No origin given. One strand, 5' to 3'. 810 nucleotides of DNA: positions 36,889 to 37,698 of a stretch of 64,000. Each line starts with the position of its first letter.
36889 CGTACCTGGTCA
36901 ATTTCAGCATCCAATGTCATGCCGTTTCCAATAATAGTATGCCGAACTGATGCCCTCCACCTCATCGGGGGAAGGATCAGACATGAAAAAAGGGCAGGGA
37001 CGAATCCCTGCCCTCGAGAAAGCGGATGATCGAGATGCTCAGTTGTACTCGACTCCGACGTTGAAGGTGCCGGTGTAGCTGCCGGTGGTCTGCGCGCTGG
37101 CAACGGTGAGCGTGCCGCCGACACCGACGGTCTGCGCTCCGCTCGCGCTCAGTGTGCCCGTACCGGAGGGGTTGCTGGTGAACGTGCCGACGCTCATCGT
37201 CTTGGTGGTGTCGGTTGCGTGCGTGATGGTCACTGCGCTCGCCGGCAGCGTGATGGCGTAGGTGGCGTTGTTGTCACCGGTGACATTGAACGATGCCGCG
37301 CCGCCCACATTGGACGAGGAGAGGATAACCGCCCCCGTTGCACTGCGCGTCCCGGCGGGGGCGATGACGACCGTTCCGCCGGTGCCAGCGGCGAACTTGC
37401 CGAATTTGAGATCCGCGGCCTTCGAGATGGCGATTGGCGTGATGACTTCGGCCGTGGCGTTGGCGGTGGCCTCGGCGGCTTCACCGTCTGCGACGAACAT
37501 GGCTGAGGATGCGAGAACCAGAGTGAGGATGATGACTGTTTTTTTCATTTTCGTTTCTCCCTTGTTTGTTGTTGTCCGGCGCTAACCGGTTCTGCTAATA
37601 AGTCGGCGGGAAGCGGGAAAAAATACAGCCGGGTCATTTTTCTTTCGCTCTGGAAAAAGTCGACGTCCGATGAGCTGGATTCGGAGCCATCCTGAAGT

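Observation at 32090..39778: Archaic chaperone-usher pilus locus with an usher-SPOR fusion, duplicated terminator-bearing pilin genes and a divergent REC-sigma regulator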

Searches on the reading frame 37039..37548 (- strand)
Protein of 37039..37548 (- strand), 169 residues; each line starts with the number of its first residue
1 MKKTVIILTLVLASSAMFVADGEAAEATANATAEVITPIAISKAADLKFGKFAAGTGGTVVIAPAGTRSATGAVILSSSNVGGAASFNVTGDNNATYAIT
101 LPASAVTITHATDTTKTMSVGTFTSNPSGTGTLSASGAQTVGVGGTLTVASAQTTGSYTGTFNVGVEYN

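Call 3: search_protein_families(library=pfam, proteins=[window:37039-37548:-], max_evalue=0.01)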
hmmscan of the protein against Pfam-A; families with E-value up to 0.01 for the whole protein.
window:37039-37548:- (169 aa): 1 family
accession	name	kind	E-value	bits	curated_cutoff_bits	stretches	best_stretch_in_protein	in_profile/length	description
PF14352.11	DUF4402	-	2.9e-31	109.3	25.2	1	39-168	1-129/129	Domain of unknown function (DUF4402)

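Call 4: search_protein_families(library=ncbifam, proteins=[window:37039-37548:-], max_evalue=0.01)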
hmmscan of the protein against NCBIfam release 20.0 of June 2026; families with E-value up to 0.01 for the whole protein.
window:37039-37548:- (169 aa): 0 families

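Call 9: search_solved_structures(query=window:37039-37548:-, max_evalue=10)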
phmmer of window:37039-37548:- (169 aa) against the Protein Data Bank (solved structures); distinct sequences matched with E-value up to 10: 1.
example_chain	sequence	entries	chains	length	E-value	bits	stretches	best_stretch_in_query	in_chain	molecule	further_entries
1psk_H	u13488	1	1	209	0.5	14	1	96-156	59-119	ANTIBODY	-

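Call 37: find_homologous_proteins(query=window:37039-37548:-, max_evalue=0.001)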
Query window:37039-37548:- (169 aa): 722 proteins with E <= 0.001 among 1596 candidates; the best 120 are listed.
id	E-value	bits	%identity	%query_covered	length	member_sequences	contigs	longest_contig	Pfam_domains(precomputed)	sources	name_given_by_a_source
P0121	1.1e-81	290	100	91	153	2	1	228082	PF14352.12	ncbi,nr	ncbi:MAG: DUF4402 domain-containing protein [Acidobacteria bacterium]|nr:DUF4402 domain-containing p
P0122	9.7e-78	277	87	100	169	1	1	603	PF14352.12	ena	-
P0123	5.0e-71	256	81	100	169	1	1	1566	PF14352.12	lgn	-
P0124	6.4e-64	233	75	100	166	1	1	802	PF14352.12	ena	-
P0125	6.7e-59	216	71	100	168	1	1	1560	PF14352.12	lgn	-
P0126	1.3e-57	212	77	80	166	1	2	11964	PF14352.12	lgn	-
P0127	1.9e-57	212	76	95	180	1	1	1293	PF14352.12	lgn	-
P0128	6.4e-57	210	68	100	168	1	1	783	PF14352.12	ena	-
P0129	8.2e-57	209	71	100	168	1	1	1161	PF14352.12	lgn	-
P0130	9.2e-57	209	69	100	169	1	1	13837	PF14352.12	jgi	jgi:hypothetical protein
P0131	1.9e-56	208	79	80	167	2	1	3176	PF14352.12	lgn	-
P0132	2.5e-56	208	67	100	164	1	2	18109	PF14352.12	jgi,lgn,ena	jgi:hypothetical protein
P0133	2.6e-56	208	78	80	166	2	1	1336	PF14352.12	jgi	jgi:hypothetical protein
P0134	3.3e-56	208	69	99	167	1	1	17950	PF14352.12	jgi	jgi:hypothetical protein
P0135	6.7e-56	207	71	100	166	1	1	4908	PF14352.12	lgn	-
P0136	9.9e-56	206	70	100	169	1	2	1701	PF14352.12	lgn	-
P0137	1.8e-55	205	68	100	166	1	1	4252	PF14352.12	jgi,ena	-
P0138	2.9e-55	204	70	100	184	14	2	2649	PF14352.12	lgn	-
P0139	3.6e-55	204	76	87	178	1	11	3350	PF14352.12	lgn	-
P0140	4.6e-55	204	70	100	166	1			PF14352.12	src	-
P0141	7.4e-55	203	67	100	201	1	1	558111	PF14352.12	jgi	jgi:hypothetical protein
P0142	3.2e-54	201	68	100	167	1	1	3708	PF14352.12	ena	-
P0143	4.9e-54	200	73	92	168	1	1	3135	PF14352.12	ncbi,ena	ncbi:MAG TPA: DUF4402 domain-containing protein [Thermoanaerobaculia bacterium]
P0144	5.4e-54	200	67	100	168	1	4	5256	PF14352.12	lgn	-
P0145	6.7e-53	197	66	100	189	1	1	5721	PF14352.12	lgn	-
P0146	7.5e-53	197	72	87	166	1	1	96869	PF14352.12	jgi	jgi:Domain of unknown function (DUF4402)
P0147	9.7e-53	196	66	100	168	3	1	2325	PF14352.12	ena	-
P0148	1.4e-52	196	68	100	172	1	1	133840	PF14352.12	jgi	jgi:hypothetical protein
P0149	1.8e-52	195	67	100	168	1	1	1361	PF14352.12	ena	-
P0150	3.5e-52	194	74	80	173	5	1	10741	PF14352.12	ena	-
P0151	2.2e-51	192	67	96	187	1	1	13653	PF14352.12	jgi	jgi:spore coat protein U-like protein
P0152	2.2e-51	192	65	91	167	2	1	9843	PF14352.12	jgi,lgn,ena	jgi:hypothetical protein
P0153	9.2e-50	187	66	99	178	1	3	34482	PF14352.12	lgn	-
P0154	9.3e-49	183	64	100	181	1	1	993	PF14352.12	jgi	-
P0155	2.1e-48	182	67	100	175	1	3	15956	PF14352.12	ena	-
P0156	2.4e-48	182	67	100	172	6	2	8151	PF14352.12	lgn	-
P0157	3.4e-48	182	69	87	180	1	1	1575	PF14352.12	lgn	-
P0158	3.9e-48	181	71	78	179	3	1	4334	PF14352.12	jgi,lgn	jgi:hypothetical protein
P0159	6.6e-48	181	74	78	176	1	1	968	PF14352.12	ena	-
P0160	1.3e-47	180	65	100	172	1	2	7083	PF14352.12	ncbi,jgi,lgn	ncbi:MAG: DUF4402 domain-containing protein [Thiobacillus sp.]|jgi:hypothetical protein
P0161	1.6e-47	179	72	90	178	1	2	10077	PF14352.12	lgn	-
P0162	2.9e-47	179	72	78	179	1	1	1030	PF14352.12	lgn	-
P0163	3.3e-47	178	66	100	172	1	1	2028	PF14352.12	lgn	-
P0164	7.9e-47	177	62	99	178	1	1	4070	PF14352.12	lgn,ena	-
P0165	1.5e-46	176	71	87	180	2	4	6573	PF14352.12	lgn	-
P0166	2.4e-46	176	68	90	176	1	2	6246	PF14352.12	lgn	-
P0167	2.9e-46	175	70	78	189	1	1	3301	PF14352.12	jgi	jgi:hypothetical protein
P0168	4.6e-46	175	68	78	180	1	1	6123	PF14352.12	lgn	-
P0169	1.1e-45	173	69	80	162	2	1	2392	PF14352.12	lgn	-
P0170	1.2e-45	173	72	88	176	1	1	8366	PF14352.12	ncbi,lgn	-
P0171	2.1e-45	172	67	80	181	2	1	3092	PF14352.12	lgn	-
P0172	2.1e-45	172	68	90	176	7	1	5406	PF14352.12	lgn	-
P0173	3.2e-45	172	71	80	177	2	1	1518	PF14352.12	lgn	-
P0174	5.4e-45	171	63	100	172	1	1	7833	PF14352.12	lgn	-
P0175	1.1e-44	170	67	86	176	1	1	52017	PF14352.12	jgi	jgi:hypothetical protein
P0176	1.6e-44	170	66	80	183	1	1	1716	PF14352.12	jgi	jgi:hypothetical protein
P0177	1.7e-44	170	68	95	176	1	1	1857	PF14352.12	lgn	-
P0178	2.5e-44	169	61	99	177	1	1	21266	PF14352.12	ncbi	ncbi:MAG: DUF4402 domain-containing protein [Thiobacillus sp.]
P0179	2.6e-44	169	71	80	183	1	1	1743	PF14352.12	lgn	-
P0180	5.1e-44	168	62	100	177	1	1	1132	PF14352.12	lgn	-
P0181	5.4e-44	168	63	96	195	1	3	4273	PF14352.12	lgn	-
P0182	9.9e-44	167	70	80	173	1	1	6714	PF14352.12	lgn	-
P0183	1.9e-43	166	67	80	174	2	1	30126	PF14352.12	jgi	-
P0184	2.2e-43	166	61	100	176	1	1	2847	PF14352.12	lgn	-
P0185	3.5e-43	165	67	80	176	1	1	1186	PF14352.12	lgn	-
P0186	4.8e-43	165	67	80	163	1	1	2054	PF14352.12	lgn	-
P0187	5.7e-43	165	66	90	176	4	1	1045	PF14352.12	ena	-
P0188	1.0e-42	164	65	80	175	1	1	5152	PF14352.12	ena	-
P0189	2.3e-42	163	67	80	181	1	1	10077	PF14352.12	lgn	-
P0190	3.7e-42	162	68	80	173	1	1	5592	PF14352.12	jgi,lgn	jgi:hypothetical protein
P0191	7.9e-42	161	64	86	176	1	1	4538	PF14352.12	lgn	-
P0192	9.5e-42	161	63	95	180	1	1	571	PF14352.12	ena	-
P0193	2.3e-41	159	65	80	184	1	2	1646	PF14352.12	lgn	-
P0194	2.9e-41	159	65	80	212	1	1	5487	PF14352.12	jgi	jgi:hypothetical protein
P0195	4.7e-41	158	67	87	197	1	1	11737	PF14352.12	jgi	-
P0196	1.4e-40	157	61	96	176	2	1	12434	PF14352.12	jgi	jgi:hypothetical protein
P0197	1.6e-40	157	63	91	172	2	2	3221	PF14352.12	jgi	-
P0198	1.8e-40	157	61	100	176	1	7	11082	PF14352.12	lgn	-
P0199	4.0e-40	155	63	83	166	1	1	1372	PF14352.12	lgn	-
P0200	6.0e-40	155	57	100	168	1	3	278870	PF14352.12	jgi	jgi:hypothetical protein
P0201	7.8e-40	154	67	80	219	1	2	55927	PF14352.12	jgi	jgi:hypothetical protein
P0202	9.4e-40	154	63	100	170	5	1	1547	PF14352.12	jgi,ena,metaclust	metaclust:\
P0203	2.6e-39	153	57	99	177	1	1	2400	PF14352.12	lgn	-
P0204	3.6e-39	152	63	84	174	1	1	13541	PF14352.12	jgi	jgi:hypothetical protein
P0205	4.9e-39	152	62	86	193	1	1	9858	PF14352.12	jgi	jgi:hypothetical protein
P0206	7.9e-39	151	62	86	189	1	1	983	PF14352.12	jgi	jgi:hypothetical protein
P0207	1.0e-38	151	58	80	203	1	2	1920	PF14352.12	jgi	jgi:hypothetical protein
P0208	1.2e-38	151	65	80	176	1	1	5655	PF14352.12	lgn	-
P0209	1.7e-38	150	61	80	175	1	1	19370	PF14352.12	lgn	-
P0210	2.9e-38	149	62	80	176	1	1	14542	PF14352.12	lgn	-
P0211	3.4e-38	149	62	87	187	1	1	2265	PF14352.12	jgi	jgi:hypothetical protein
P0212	3.5e-38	149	62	88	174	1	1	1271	PF14352.12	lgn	-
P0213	8.7e-38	148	64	80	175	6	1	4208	PF14352.12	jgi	jgi:hypothetical protein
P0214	9.2e-38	148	59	80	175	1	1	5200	PF14352.12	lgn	-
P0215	1.0e-37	148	62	91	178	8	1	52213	PF14352.12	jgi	jgi:hypothetical protein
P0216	1.9e-37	147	65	82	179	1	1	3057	PF14352.12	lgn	-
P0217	1.9e-37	147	55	100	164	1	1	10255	PF14352.12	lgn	-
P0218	3.2e-37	146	57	80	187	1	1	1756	PF14352.12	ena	-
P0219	4.8e-37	145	62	80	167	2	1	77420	PF14352.12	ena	-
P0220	7.6e-37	145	60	80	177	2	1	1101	PF14352.12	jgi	jgi:hypothetical protein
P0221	1.6e-36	144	55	100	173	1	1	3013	PF14352.12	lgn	-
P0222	2.3e-36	143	58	95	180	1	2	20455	PF14352.12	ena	-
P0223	2.4e-36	143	54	100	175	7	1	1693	PF14352.12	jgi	jgi:hypothetical protein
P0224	3.2e-36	143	61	80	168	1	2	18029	PF14352.12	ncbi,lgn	-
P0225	7.5e-36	142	57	80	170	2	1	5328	PF14352.12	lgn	-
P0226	1.1e-35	141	62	78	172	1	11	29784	PF14352.12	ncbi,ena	-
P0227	1.3e-35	141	61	80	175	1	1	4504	PF14352.12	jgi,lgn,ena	-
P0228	1.4e-35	141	58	100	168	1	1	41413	PF14352.12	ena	-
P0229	3.3e-35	139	60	86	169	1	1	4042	PF14352.12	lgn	-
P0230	4.8e-35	139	61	80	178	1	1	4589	PF14352.12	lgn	-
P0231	6.7e-35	138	59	80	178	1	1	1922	PF14352.12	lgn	-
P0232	6.7e-35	138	56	96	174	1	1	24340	PF14352.12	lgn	-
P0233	8.6e-35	138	60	83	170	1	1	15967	PF14352.12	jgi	jgi:hypothetical protein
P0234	1.2e-34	138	60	80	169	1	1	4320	PF14352.12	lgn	-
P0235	1.3e-34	138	56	99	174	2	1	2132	PF14352.12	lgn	-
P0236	1.4e-34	137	61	87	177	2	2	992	PF14352.12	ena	-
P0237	1.8e-34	137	55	100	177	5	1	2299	PF14352.12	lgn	-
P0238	2.0e-34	137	61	78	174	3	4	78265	PF14352.12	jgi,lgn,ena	-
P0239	3.0e-34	136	59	83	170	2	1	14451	PF14352.12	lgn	-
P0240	3.7e-34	136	64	78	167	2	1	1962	PF14352.12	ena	-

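Call 45: predict_structure(alignment_id=A4)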
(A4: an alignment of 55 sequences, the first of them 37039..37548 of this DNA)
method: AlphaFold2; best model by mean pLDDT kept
length: 169 residues; sequences in the alignment: 55
mean_pLDDT: 91.1   pTM: 0.78
mean pLDDT of the five models: 91.1, 90.5, 90.1, 89.8, 89.0
residues with pLDDT >= 90: 139; 70-90: 8; 50-70: 17; < 50: 5
segments of 3 or more residues with pLDDT < 50: 1-4
pLDDT, mean of each block of 10 residues (from residue 1): 50 56 83 97 98 97 98 96 97 98 98 97 97 98 98 95 97
secondary structure, 60 per line:
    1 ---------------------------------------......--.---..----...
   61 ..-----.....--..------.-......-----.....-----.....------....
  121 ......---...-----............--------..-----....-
elements in order: E40-45 E58-62 E68-72 E85-90 E96-100 E106-110 E117-126 E130-132 E138-149 E165-168

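Call 47: fold_search(model_id=the predicted structure, library=pdb)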
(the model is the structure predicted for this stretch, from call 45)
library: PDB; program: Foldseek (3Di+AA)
matches with E <= 10: 464; with E <= 0.001: 0
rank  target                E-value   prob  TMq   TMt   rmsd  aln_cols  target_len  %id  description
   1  4y2l_F                1.1e-03  1.00  0.38  0.41  16.3       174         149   14  Structure of CFA/I pili major subunit CfaB trimer (released 2016-08-10)
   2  4y2l_B                1.2e-03  1.00  0.34  0.38  16.4       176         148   15  Structure of CFA/I pili major subunit CfaB trimer (released 2016-08-10)
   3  4y2l_D                1.5e-03  1.00  0.34  0.38  17.6       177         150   15  Structure of CFA/I pili major subunit CfaB trimer (released 2016-08-10)
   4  4y2l_A                1.7e-03  1.00  0.34  0.38  17.1       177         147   14  Structure of CFA/I pili major subunit CfaB trimer (released 2016-08-10)
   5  4y2n_C                2.2e-03  1.00  0.35  0.39  16.4       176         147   15  Structure of CFA/I pili major subunit CfaB trimer (released 2016-08-10)
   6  1z9s_B                5.2e-03  1.00  0.37  0.40   7.7       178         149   15  Crystal Structure of the native chaperone:subunit:subunit Caf1M:Caf1:Caf1 complex (released 2005-06-21)
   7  3dpb_B                9.7e-03  1.00  0.38  0.41   7.7       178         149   13  Crystal structure of the complex of the Caf1M chaperone with the mini-fiber of two Caf1 subunits (Caf1:Caf1), carrying (released 2009-07-14)
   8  6k73_C                1.1e-02  0.98  0.25  0.16   8.8       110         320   13  Chaperone-tip adhesin complex is vital for synergistic activation of CFA/I fimbriae biogenesis (released 2020-06-10)
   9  6k73_D                1.3e-02  0.97  0.34  0.20   8.3       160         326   14  Chaperone-tip adhesin complex is vital for synergistic activation of CFA/I fimbriae biogenesis (released 2020-06-10)
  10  3dos_E                1.5e-02  1.00  0.41  0.44   7.9       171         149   15  Crystal structure of the complex of the Caf1M chaperone with the mini-fiber of two Caf1 subunits (Caf1:Caf1), carrying (released 2009-07-14)
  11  3dsn_E                1.6e-02  0.99  0.37  0.41   9.2       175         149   14  Crystal structure of the complex of the Caf1M chaperone with the mini-fiber of two Caf1 subunits (Caf1:Caf1), carrying (released 2009-07-14)
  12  1p5u_B                1.9e-02  0.98  0.35  0.38   9.4       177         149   15  X-ray structure of the ternary Caf1M:Caf1:Caf1 chaperone:subunit:subunit complex (released 2003-06-24)
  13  9h8b_A0               1.9e-02  0.96  0.34  0.38  13.0       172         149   13  Ex vivo cannulae fiber structure of Pyrodictium abyssi (released 2024-12-18)
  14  9fy9_F                2.9e-02  0.94  0.34  0.39   7.1       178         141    8  Cryo-EM structure of the type 1 chaperone-usher pilus FimD-tip complex (FimDHGFC) - Conformer 1 (released 2025-06-04)
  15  3me0_B                5.3e-02  0.99  0.36  0.46   4.2       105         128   17  Structure of the E. coli chaperone PAPD in complex with the pilin domain of the PapGII adhesin (released 2011-04-27)
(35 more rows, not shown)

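Call 50: search_protein_families(library=pfam, proteins=[window:37039-37548:-], max_evalue=10)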
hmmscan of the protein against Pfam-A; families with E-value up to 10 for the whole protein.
window:37039-37548:- (169 aa): 1 family
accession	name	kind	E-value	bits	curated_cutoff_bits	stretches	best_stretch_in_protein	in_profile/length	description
PF14352.11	DUF4402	-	2.9e-31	109.3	25.2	1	39-168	1-129/129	Domain of unknown function (DUF4402)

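Call 65: search_solved_structures(query=A4, max_evalue=10, show_alignments=2)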
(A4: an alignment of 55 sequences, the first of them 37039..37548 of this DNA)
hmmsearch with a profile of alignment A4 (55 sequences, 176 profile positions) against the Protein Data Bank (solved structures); distinct sequences matched with E-value up to 10: 0.

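Call 92: search_protein_families(library=pfam, alignment_id=A3, max_evalue=1)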
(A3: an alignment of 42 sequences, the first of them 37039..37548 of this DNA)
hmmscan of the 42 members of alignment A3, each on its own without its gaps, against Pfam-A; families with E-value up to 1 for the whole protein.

A. member 1, window:37039-37548:- (169 aa): 1 family
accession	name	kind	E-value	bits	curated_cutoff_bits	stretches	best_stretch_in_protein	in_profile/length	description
PF14352.11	DUF4402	-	2.9e-31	109.3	25.2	1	39-168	1-129/129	Domain of unknown function (DUF4402)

B. families by the number of members that match (of 42 scanned): 24 families
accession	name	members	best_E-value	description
PF14352.11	DUF4402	42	3.6e-35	Domain of unknown function (DUF4402)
PF10517.14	DM13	2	0.025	Electron transfer DM13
PF18492.6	ORF_2_N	2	0.27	Open reading frame 2 N-terminal domain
PF03422.21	CBM_6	1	0.019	Carbohydrate binding module (family 6)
PF06724.16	DUF1206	1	0.028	Domain of Unknown Function (DUF1206)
PF23148.1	Gp77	1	0.035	Podophage GP4 fiber-tail adaptor protein gp77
PF21602.3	GldM_3rd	1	0.069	GldM third domain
PF20944.2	StcE_b-sandwich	1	0.072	Metalloprotease StcE, beta-sandwich domain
PF08896.16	DUF1842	1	0.079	Domain of unknown function (DUF1842)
PF08508.15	DUF1746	1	0.084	Fungal domain of unknown function (DUF1746)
PF06752.17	E_Pc_C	1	0.086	Enhancer of Polycomb C-terminus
PF14725.11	DUF4466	1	0.09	Domain of unknown function (DUF4466)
PF24791.1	SAC9_C8D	1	0.11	SAC9 C8D domain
PF10946.13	DUF2625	1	0.12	Protein of unknown function DUF2625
PF11809.13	DUF3330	1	0.12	Domain of unknown function (DUF3330)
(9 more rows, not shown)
